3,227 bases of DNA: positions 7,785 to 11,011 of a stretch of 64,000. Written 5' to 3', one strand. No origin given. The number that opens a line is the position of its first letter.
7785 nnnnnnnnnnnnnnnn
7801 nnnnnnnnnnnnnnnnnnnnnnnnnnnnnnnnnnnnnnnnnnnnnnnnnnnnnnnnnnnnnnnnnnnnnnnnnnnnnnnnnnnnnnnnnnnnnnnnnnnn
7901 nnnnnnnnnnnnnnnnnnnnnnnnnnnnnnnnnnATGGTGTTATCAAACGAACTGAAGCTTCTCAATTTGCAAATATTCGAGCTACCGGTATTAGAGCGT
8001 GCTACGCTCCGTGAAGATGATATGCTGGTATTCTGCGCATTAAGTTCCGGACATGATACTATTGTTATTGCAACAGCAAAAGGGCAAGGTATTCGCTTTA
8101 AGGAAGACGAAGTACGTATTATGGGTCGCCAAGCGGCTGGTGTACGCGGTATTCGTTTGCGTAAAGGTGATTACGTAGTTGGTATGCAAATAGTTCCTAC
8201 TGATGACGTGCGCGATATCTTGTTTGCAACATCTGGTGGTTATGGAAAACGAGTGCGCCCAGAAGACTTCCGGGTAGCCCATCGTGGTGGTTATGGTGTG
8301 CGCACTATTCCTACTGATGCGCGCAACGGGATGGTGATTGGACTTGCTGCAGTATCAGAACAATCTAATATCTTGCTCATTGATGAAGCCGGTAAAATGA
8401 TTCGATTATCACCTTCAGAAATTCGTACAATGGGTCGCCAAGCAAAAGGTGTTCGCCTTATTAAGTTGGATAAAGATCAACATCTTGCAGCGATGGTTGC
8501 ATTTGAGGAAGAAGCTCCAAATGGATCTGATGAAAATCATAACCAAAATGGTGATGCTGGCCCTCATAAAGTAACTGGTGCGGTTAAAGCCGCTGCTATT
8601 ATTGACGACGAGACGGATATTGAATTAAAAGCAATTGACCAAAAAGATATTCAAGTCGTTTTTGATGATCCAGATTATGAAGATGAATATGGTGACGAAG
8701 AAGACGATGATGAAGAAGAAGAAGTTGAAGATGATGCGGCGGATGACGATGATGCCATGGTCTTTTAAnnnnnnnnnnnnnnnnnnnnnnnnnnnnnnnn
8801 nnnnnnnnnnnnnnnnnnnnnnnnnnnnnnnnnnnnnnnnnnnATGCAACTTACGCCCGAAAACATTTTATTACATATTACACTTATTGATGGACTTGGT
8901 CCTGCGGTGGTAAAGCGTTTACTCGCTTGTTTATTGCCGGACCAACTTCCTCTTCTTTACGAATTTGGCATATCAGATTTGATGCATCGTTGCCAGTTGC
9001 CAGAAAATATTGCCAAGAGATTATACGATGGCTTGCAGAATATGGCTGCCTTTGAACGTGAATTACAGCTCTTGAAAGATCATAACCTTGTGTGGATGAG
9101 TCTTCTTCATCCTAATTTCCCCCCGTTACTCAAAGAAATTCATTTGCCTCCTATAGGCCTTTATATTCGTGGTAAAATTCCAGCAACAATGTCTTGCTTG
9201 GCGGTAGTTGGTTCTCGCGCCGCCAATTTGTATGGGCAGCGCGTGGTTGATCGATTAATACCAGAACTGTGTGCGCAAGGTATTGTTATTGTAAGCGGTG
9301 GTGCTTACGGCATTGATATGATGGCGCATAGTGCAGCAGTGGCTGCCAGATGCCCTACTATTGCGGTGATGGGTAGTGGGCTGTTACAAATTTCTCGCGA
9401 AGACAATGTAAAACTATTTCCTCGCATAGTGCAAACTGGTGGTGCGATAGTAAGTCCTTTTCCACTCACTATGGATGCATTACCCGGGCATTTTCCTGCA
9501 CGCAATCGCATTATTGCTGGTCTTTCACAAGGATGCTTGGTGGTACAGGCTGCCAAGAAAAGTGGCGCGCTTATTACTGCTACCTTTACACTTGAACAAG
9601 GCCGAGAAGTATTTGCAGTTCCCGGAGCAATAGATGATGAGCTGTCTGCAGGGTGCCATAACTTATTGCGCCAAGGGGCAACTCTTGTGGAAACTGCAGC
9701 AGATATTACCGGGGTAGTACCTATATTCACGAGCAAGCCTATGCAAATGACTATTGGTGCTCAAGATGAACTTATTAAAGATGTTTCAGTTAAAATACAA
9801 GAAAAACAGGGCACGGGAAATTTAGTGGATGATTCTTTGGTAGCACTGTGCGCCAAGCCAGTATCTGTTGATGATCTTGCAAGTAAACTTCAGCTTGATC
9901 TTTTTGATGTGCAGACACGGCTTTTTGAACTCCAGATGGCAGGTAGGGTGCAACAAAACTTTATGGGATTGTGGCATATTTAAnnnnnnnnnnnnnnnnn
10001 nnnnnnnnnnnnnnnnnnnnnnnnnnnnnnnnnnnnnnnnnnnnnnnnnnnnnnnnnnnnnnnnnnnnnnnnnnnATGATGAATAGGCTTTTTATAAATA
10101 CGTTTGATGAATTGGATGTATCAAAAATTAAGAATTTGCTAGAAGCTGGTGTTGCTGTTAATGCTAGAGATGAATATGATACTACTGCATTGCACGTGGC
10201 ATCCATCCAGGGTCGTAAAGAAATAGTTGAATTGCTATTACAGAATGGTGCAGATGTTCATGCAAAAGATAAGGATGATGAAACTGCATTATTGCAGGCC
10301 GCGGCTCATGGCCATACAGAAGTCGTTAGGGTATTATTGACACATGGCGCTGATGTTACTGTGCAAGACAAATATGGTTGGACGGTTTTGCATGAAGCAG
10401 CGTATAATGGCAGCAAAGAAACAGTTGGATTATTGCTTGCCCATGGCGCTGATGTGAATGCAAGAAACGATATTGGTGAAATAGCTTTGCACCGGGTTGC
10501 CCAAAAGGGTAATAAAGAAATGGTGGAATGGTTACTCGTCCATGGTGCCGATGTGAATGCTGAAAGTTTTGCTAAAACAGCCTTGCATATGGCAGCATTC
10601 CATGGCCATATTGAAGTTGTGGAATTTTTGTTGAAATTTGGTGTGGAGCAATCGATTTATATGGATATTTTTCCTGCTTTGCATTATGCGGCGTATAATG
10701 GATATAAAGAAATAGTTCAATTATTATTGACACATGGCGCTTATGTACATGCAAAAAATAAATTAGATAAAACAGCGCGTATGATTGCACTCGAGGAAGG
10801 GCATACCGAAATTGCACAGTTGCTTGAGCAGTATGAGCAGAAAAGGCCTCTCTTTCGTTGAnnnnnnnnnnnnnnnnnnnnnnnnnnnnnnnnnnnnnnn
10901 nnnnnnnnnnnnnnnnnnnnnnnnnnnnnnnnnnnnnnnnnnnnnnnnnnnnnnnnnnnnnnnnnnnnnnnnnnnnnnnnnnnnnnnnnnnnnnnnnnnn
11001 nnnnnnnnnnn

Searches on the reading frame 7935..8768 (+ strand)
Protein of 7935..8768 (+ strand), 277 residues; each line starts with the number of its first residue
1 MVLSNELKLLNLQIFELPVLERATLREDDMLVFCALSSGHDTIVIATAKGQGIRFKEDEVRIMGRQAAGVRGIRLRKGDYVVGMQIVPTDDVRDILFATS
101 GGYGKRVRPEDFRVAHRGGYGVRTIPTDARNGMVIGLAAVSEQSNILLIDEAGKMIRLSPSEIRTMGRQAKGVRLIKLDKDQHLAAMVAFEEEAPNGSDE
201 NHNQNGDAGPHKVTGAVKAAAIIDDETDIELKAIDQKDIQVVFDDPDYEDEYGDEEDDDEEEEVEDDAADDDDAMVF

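Call 52: search_protein_families(library=pfam, proteins=[window:7935-8768:+], max_evalue=0.001)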
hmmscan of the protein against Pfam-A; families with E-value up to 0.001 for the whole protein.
window:7935-8768:+ (277 aa): 1 family
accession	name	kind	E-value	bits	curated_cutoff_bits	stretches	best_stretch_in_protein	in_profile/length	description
PF03989.18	DNA_gyraseA_C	-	2.9e-38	129.5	27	3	41-87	1-47/48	DNA gyrase C-terminal domain, beta-propeller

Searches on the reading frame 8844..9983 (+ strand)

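Call 52: search_protein_families(library=pfam, proteins=[window:8844-9983:+], max_evalue=0.001)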
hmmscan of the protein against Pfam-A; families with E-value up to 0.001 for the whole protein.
window:8844-9983:+ (379 aa): 2 families
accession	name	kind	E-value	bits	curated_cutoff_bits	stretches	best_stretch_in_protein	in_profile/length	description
PF02481.21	DNA_processg_A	-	3.6e-68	229.3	29.6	1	80-283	5-211/212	DNA recombination-mediator protein A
PF17782.7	DprA_WH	-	6.5e-06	26.5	22.9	1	334-371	20-57/61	DprA winged helix domain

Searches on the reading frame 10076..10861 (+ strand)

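Call 52: search_protein_families(library=pfam, proteins=[window:10076-10861:+], max_evalue=0.001)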
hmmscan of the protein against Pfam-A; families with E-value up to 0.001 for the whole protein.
window:10076-10861:+ (261 aa): 8 families
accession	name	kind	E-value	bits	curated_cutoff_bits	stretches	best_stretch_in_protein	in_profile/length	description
PF00023.36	Ank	-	1.1e-56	186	21.1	6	100-132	1-33/33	Ankyrin repeat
PF13637.12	Ank_4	-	8.4e-55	182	22.7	6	39-88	1-50/50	Ankyrin repeats (many copies)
PF12796.13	Ank_2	-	1.4e-52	176.7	27.3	4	58-131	19-90/90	Ankyrin repeats (3 copies)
PF13606.12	Ank_3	-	4.5e-42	137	22.3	4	100-129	1-30/30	Ankyrin repeat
PF13857.12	Ank_5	-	2.9e-36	123.5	27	4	54-108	1-56/56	Ankyrin repeats (many copies)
PF24521.3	Ank_KRIT1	-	1.1e-14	54.8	80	2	136-190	20-70/149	KRIT1 ankyrin-repeats domain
PF23745.1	ANK_LRRK2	-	3.7e-13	49.9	27.5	1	129-220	26-115/130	LRRK2 ANK repeat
PF25583.1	WCX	-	0.00012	22.8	23.9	0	65-97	27-59/76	WCX domain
